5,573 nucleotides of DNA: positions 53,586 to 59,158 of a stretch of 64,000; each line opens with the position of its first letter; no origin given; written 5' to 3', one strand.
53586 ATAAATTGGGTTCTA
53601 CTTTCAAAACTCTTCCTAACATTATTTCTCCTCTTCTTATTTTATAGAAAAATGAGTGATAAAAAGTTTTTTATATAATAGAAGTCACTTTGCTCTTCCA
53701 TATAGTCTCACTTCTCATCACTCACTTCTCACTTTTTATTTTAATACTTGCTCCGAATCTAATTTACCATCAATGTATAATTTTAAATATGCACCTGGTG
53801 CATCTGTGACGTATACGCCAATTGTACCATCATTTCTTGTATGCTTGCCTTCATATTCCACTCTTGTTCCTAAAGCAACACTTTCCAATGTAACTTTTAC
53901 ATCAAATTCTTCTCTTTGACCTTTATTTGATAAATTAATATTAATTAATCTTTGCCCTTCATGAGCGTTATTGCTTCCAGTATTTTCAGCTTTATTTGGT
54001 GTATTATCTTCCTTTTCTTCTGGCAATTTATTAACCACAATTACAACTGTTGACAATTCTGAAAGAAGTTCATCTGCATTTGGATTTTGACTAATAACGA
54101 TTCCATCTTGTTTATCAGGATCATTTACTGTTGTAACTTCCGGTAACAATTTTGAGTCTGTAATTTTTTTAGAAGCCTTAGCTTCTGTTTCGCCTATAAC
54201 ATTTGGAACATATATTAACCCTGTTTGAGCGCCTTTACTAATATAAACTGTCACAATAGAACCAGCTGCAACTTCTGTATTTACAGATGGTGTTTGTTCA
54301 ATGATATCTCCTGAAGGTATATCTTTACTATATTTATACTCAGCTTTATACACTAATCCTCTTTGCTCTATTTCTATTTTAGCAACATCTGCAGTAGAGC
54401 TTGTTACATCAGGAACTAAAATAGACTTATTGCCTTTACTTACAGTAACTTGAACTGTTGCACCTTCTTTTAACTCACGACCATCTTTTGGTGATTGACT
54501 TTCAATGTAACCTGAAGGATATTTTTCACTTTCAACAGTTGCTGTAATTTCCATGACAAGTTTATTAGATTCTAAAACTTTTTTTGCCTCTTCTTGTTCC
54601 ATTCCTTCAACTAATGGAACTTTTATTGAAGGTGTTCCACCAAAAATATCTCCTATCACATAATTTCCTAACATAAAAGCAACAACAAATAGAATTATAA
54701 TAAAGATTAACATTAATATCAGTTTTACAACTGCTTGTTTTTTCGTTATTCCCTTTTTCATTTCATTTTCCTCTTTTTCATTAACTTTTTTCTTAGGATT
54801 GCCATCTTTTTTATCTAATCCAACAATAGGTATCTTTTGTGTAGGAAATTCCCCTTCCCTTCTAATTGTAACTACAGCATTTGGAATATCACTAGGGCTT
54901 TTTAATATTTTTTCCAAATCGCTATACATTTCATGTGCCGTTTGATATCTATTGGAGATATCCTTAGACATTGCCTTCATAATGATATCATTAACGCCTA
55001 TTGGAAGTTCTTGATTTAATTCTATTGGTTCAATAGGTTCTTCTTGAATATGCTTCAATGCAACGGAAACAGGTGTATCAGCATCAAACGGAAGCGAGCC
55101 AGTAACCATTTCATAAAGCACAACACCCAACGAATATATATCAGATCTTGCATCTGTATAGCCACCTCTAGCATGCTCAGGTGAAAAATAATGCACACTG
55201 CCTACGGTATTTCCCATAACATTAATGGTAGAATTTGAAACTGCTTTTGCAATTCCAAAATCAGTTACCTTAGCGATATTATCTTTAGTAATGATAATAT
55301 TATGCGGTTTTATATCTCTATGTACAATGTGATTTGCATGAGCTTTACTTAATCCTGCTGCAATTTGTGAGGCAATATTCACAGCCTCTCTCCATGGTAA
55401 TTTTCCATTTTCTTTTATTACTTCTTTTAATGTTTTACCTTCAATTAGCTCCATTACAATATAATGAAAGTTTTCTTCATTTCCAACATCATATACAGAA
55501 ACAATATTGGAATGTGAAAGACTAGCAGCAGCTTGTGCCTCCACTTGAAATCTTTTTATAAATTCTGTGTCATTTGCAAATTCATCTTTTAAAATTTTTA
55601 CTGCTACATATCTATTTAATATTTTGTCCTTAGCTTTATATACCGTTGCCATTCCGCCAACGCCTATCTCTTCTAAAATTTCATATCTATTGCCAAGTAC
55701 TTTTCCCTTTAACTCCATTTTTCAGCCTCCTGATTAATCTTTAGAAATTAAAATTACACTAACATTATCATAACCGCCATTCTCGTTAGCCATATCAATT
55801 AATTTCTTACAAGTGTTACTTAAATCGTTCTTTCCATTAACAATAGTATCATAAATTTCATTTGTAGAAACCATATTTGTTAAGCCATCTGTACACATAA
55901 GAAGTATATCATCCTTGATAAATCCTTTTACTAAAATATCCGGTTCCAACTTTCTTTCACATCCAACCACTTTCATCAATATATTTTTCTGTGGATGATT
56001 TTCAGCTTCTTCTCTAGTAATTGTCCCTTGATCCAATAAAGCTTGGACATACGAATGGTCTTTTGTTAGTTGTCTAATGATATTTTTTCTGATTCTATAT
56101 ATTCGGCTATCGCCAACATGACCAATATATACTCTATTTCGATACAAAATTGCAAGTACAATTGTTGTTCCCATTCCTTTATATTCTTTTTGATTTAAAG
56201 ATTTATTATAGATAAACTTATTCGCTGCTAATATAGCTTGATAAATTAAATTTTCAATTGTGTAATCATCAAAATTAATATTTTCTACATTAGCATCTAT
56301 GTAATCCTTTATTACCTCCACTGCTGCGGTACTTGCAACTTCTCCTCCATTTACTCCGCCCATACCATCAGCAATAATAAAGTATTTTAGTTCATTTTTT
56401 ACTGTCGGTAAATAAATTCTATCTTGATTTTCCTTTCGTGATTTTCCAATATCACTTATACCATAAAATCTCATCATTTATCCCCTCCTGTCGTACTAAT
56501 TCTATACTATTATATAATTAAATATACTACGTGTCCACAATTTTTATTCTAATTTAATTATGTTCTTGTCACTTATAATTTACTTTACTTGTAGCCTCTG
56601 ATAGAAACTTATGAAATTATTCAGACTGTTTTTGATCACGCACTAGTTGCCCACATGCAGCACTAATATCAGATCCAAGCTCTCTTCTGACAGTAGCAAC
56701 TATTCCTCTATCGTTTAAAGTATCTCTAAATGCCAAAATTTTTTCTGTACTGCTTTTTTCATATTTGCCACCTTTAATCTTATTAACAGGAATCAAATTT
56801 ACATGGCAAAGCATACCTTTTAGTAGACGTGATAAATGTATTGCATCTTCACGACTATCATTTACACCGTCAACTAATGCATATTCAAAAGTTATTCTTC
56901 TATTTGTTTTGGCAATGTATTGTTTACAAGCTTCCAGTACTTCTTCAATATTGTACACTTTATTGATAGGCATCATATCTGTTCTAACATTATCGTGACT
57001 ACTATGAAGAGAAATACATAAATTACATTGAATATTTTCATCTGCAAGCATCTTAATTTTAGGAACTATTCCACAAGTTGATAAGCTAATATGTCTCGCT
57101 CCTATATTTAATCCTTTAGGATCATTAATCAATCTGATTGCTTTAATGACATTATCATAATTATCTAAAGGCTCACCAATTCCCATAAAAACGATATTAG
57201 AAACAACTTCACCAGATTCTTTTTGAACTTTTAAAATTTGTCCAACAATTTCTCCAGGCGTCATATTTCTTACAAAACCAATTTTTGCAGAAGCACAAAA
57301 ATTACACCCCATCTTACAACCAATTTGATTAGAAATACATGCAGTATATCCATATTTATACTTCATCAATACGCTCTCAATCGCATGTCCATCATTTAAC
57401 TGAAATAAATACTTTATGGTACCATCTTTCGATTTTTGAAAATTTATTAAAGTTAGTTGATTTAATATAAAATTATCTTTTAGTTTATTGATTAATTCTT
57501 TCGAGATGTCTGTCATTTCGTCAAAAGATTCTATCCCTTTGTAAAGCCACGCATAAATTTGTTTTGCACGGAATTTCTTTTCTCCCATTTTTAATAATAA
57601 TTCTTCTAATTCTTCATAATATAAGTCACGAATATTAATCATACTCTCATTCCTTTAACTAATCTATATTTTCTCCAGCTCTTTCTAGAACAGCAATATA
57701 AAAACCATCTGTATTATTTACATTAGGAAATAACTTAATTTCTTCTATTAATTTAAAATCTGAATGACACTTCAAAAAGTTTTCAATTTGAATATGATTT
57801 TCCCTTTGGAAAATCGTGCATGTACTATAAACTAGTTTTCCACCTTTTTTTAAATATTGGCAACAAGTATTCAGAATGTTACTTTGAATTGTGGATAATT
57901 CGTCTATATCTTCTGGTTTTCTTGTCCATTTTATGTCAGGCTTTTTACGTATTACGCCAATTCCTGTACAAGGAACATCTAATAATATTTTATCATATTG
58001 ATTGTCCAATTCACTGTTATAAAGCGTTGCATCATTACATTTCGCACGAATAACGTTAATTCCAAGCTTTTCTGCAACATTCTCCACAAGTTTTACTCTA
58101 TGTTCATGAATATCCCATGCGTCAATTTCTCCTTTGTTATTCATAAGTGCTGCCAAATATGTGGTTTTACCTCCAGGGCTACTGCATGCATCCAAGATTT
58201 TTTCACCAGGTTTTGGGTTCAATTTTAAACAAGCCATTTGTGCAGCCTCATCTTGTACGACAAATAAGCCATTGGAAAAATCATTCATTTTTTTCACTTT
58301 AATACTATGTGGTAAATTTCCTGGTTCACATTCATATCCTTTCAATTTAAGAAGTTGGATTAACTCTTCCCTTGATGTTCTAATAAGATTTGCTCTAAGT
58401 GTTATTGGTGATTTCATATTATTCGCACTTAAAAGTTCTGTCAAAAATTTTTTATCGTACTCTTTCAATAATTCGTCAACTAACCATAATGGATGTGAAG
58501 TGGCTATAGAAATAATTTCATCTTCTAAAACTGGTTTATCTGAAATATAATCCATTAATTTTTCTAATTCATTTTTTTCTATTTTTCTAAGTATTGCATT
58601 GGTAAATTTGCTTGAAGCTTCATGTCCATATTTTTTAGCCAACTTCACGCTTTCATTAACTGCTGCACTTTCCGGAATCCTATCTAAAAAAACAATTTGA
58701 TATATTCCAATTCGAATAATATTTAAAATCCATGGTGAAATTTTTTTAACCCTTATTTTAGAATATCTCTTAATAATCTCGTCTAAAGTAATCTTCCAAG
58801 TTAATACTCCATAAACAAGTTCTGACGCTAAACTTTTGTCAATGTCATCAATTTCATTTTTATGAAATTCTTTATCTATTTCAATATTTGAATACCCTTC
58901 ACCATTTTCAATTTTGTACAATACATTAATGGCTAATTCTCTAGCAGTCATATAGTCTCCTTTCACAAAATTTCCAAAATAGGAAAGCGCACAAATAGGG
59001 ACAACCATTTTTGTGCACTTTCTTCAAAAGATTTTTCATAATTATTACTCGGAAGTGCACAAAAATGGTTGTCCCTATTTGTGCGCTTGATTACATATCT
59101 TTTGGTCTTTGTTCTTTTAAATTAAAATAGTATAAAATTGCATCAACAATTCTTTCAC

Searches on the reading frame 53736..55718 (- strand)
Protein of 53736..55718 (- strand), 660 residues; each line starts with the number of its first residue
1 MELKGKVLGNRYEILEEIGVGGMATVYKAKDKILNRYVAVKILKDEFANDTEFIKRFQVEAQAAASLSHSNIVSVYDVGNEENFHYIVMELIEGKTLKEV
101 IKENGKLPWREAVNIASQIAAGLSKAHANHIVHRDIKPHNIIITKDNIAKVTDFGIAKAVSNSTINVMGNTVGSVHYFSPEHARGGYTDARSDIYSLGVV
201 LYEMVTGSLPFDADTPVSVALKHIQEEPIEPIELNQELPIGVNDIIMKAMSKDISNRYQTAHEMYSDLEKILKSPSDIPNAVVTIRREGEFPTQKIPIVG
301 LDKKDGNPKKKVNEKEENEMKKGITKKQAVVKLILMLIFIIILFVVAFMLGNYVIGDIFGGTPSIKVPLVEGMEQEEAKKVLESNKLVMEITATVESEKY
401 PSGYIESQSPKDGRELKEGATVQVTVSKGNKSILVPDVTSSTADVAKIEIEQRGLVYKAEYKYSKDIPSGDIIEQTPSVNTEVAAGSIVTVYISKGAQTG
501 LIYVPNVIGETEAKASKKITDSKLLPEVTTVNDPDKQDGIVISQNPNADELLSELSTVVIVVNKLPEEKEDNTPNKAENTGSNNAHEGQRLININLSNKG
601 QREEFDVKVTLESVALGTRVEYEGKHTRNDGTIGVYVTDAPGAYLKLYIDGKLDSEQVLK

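Call 6: search_protein_families(library=ncbifam, proteins=[window:53736-55718:-])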
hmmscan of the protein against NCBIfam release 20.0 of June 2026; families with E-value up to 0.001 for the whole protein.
window:53736-55718:- (660 aa): 20 families
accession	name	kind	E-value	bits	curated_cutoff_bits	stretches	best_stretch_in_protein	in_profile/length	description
NF033483.0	PknB_PASTA_kin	equivalog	6e-181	603.3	450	1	5-562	2-562/563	Stk1 family PASTA domain-containing Ser/Thr kinase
NF052427.1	StpK7MSMEG_1200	equivalog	8e-66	222.7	900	1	11-276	8-273/601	serine/threonine protein kinase StpK7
NF047741.1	antiphage_MADS6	equivalog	6.7e-58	196.7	460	2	110-276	299-465/612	methylation-associated defense system protein kinase MAD6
NF009651.0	PRK13184.1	equivalog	1.2e-44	152.6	839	1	10-277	2-296/932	serine/threonine-protein kinase PknD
TIGR03903.1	TOMM_kin_cyc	equivalog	9.8e-42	142.9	705.75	1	37-267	5-243/1267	TOMM system kinase/cyclase fusion protein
NF053615.1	SerThrKinAfsKStmc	equivalog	7.5e-36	124.1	1300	1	12-258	15-255/809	protein serine/threonine kinase AfsK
NF038150.1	lanthi_synth_IV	equivalog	3.4e-28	98.4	650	1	6-274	185-459/851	class IV lanthionine synthetase LanL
NF033442.0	BREX_PglW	equivalog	1.8e-24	85.6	990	1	4-277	506-775/1391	BREX system serine/threonine kinase PglW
NF058632.1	SerThrKinPrkT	equivalog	6.4e-19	68.1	280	1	3-147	14-154/322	serine/threonine protein kinase PrkT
NF038151.1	lanthi_synth_III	equivalog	2.6e-14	52.6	575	1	25-207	235-425/833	class III lanthionine synthetase LanKC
NF043056.1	T4SS_LegK1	equivalog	2.2e-12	46.4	550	1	23-203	84-282/516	Dot/Icm T4SS effector kinase LegK1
TIGR03724.2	arch_bud32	equivalog_domain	6.6e-12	45.3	125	1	55-162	38-136/193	KEOPS complex kinase/ATPase Bud32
NF011463.0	PRK14879.1-4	equivalog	2.7e-10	40.1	188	1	54-161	62-164/237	Kae1-associated kinase Bud32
NF011464.0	PRK14879.1-7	equivalog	7.8e-10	38.8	246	1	69-159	67-151/221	Kae1-associated kinase Bud32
NF011460.0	PRK14879.1-1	equivalog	2.6e-09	36.6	199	1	69-162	72-162/232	Kae1-associated kinase Bud32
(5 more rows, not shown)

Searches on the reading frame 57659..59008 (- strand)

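Call 6: search_protein_families(library=ncbifam, proteins=[window:57659-59008:-])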
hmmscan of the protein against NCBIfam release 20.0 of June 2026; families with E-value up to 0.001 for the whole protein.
window:57659-59008:- (449 aa): 13 families
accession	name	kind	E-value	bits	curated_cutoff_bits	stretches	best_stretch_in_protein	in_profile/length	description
NF011494.0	PRK14902.1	equivalog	4.3e-140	467.4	319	1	20-443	3-442/444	16S rRNA (cytosine(967)-C(5))-methyltransferase RsmB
TIGR00563.1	rsmB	equivalog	7.4e-114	381.2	269.05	1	23-443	1-435/437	16S rRNA (cytosine(967)-C(5))-methyltransferase RsmB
NF011493.0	PRK14901.1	equivalog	2.9e-112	375.8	540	1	20-443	3-445/447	16S rRNA (cytosine(967)-C(5))-methyltransferase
NF008149.0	PRK10901.1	equivalog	8.3e-91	305.1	375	1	24-443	14-432/434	16S rRNA (cytosine(967)-C(5))-methyltransferase RsmB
NF011495.0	PRK14903.1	equivalog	8.7e-72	242.3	503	1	25-422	8-392/431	16S rRNA (cytosine(967)-C(5))-methyltransferase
TIGR00446.1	nop2p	subfamily_domain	1e-47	162.6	210.45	1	205-420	2-223/264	NOL1/NOP2/sun family putative RNA methylase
NF008898.0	PRK11933.1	equivalog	2.4e-36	125.3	588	1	203-432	40-283/480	16S rRNA (cytosine(1407)-C(5))-methyltransferase RsmF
NF041567.1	mtaseRsmF_Thermus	equivalog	1.2e-35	123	690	1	241-429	66-252/443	16S rRNA (cytosine(1407)-C(5))-methyltransferase RsmF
NF040814.1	tRNA_cyt_mtase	equivalog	8.4e-35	120.3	550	1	204-426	37-261/305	tRNA (cytosine(49)-C(5))-methyltransferase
TIGR01951.1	nusB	equivalog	1.9e-25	89.6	88.35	1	21-145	4-129/131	transcription antitermination factor NusB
NF001223.0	PRK00202.1-1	equivalog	4.6e-16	59.2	131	1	22-145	12-142/146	transcription antitermination factor NusB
TIGR04364.1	methyltran_FxLD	equivalog_domain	3.9e-05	22.9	320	1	262-348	77-161/394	methyltransferase, FxLD system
NF001556.0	PRK00377.1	equivalog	0.00066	19.5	238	0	251-343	24-117/198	cobalt-precorrin-6Y C(15)-methyltransferase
